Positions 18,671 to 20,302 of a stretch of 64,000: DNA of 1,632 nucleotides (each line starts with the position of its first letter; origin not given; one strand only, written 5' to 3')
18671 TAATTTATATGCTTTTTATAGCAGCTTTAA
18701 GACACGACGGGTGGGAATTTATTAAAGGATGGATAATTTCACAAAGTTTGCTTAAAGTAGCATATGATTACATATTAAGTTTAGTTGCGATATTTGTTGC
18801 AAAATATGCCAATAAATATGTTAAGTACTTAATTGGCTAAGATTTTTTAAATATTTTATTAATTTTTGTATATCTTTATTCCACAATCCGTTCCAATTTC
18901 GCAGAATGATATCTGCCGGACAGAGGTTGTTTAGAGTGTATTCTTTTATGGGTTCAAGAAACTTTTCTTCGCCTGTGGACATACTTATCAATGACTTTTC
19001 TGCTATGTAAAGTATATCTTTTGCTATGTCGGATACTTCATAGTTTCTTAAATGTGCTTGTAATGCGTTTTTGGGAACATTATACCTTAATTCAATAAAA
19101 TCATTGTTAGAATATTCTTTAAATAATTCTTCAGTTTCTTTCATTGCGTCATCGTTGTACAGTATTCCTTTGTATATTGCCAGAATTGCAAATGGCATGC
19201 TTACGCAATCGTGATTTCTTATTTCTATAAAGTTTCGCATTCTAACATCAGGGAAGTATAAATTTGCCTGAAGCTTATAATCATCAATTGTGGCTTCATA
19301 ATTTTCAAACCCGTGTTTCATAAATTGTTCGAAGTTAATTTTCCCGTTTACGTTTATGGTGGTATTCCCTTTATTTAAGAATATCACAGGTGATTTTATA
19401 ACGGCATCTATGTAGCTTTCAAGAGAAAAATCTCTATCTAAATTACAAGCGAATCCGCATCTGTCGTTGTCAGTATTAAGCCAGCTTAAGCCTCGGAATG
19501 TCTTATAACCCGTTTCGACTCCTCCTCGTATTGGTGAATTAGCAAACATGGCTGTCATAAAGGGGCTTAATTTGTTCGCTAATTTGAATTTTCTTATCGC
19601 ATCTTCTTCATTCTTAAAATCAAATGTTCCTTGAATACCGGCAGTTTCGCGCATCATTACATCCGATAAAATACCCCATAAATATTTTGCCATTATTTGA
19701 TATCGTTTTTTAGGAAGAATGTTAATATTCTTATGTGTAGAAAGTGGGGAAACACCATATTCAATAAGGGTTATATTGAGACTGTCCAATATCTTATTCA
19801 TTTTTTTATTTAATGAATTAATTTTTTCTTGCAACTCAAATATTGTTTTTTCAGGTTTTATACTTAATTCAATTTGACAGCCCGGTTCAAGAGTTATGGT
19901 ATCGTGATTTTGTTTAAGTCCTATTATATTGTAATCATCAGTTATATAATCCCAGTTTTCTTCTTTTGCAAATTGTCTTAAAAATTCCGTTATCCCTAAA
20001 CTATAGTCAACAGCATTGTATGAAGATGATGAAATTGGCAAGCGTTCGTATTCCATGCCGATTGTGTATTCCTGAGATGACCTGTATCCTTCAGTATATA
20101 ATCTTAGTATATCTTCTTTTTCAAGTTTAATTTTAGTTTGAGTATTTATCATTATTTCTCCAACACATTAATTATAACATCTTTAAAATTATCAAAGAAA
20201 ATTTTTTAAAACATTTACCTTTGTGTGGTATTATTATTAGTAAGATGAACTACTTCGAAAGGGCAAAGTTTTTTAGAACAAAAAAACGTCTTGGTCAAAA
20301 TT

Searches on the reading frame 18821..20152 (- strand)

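Call 46: search_protein_families(library=pfam, proteins=[window:18821-20152:-], max_evalue=0.00001)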
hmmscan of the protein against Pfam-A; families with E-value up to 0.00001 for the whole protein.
window:18821-20152:- (443 aa): 1 family
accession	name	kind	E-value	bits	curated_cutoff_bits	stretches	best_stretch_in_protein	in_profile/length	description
PF04107.18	GCS2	-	3e-29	102.8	21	1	66-315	19-256/291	Glutamate-cysteine ligase family 2(GCS2)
